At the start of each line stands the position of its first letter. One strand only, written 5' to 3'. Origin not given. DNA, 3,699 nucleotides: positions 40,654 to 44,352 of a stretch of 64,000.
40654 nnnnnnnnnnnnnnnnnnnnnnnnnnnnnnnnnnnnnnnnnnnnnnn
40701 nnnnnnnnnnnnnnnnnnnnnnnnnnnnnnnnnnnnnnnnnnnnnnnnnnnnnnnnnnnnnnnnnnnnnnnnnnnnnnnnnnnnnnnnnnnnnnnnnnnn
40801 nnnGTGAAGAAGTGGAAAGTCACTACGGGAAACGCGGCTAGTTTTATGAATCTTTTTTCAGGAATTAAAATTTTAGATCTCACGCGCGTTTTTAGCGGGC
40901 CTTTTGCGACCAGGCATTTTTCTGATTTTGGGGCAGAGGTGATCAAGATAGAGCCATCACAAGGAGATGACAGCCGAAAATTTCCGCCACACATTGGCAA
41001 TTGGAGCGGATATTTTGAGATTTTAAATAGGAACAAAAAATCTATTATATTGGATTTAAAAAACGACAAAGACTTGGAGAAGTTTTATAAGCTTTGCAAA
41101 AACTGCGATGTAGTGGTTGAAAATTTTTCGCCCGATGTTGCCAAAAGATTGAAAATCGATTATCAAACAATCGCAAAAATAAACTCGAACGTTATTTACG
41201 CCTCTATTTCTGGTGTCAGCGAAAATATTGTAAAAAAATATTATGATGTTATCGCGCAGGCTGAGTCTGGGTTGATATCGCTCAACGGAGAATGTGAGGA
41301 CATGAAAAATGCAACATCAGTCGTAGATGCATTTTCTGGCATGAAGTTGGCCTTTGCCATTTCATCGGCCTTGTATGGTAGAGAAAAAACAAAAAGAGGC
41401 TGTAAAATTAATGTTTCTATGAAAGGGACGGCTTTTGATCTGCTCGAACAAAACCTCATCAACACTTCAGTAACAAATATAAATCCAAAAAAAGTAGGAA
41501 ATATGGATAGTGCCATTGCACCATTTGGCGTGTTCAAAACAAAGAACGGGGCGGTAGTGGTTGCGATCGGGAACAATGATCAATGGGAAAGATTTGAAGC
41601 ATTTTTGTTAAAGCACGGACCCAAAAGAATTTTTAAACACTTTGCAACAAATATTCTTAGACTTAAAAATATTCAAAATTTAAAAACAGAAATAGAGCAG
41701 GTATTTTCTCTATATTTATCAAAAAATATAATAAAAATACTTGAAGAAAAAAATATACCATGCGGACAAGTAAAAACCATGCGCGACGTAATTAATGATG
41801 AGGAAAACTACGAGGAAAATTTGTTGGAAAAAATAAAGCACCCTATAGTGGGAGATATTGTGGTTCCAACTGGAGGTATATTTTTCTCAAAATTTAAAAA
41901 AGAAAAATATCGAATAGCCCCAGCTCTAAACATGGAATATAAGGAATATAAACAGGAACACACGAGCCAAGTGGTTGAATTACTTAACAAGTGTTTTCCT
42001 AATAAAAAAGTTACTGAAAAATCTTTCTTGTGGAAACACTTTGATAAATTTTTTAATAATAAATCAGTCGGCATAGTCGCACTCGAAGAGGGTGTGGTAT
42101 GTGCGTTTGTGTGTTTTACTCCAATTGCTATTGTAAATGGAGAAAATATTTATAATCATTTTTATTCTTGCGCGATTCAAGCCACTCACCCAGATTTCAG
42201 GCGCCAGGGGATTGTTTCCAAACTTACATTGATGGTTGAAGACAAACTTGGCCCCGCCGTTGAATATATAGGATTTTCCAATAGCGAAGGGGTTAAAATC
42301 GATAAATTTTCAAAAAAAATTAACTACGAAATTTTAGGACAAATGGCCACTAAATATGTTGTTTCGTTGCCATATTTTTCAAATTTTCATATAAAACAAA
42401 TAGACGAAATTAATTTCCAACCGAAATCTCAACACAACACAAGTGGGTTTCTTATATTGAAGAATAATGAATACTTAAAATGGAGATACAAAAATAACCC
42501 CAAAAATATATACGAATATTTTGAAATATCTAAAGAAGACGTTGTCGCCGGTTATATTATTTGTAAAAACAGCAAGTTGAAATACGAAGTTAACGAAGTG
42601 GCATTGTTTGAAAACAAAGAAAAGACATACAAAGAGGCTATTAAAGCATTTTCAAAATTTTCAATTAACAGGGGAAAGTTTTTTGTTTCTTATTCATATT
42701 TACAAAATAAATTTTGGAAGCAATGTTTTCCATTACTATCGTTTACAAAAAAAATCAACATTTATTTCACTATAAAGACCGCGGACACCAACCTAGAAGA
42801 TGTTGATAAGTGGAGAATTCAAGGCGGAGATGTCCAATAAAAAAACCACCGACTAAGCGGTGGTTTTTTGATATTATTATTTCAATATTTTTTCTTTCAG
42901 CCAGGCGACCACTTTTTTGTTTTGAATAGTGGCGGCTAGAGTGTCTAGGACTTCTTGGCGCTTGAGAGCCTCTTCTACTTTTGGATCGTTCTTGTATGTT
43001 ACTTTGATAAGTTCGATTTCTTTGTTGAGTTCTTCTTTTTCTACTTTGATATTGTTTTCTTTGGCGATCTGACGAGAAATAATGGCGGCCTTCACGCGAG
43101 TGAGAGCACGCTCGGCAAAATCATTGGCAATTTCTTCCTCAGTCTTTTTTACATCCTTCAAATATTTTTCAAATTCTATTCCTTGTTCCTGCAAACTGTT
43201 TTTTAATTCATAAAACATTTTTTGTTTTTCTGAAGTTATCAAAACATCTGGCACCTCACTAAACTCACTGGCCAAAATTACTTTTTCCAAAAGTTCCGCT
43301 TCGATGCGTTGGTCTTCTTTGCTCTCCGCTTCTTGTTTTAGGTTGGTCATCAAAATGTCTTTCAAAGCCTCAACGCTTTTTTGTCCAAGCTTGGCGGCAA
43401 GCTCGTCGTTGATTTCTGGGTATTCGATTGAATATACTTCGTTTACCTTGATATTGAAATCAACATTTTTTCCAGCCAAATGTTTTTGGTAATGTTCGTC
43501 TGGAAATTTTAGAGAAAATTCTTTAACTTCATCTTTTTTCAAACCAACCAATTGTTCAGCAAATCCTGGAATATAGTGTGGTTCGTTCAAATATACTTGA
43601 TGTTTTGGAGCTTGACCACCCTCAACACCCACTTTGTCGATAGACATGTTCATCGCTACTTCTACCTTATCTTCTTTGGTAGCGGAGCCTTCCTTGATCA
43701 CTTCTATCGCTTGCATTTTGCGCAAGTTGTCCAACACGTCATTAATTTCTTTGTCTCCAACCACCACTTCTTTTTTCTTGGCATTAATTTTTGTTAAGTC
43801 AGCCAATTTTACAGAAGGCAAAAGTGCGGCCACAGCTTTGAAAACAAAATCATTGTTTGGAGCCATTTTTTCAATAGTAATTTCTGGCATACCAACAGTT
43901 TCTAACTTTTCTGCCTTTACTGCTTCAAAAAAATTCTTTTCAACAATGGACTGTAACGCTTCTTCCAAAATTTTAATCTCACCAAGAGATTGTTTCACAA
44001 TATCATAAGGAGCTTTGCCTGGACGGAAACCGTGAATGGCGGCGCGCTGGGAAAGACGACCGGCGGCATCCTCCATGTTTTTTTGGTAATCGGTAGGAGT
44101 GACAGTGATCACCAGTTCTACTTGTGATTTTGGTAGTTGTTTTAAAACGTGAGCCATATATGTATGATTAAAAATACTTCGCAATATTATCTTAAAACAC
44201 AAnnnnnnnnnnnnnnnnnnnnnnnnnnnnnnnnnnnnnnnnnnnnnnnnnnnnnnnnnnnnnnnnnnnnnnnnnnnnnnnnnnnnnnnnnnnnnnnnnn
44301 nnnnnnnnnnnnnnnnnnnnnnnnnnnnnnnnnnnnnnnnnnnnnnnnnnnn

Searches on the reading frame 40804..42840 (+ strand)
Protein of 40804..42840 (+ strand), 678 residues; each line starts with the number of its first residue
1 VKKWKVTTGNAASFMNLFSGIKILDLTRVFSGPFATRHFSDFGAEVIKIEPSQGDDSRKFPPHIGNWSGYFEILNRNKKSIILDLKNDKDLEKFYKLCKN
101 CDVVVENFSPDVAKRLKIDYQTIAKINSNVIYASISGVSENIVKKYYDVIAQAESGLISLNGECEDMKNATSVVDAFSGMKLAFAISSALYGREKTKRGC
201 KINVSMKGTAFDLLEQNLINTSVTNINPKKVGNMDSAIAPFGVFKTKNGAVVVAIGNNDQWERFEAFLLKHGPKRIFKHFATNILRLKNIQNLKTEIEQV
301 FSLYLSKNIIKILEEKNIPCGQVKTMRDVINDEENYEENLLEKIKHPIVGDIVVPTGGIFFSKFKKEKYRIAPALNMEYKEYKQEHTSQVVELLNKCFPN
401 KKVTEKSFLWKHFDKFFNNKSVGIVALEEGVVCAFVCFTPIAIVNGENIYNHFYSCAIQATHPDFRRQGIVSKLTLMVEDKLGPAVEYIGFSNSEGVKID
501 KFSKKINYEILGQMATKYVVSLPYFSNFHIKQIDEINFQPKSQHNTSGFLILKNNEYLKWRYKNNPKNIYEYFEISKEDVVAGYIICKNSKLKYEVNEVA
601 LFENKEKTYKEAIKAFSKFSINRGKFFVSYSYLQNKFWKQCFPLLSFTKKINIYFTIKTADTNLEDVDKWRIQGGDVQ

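Call 63: search_protein_families(library=pfam, proteins=[window:40804-42840:+], max_evalue=0.00001)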
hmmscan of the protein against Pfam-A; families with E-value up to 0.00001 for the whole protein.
window:40804-42840:+ (678 aa): 2 families
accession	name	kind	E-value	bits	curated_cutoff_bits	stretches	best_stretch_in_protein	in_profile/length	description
PF02515.22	CoA_transf_3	-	1e-91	308.2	23.3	1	19-377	2-364/366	CoA-transferase family III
PF13527.13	Acetyltransf_9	-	1e-06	29.2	25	1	378-475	1-94/127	Acetyltransferase (GNAT) domain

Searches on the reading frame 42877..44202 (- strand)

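Call 63: search_protein_families(library=pfam, proteins=[window:42877-44202:-], max_evalue=0.00001)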
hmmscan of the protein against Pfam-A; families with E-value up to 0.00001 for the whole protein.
window:42877-44202:- (441 aa): 3 families
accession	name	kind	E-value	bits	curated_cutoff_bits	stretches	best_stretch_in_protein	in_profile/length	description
PF05697.18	Trigger_N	-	1.5e-33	116.5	22.2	1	18-160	3-144/144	Bacterial trigger factor protein (TF)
PF05698.19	Trigger_C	-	2.4e-24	86.6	22.7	1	276-437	1-162/162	Bacterial trigger factor protein (TF) C-terminus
PF00254.34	FKBP_C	-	5.6e-06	27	21.1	0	173-252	4-92/94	FKBP-type peptidyl-prolyl cis-trans isomerase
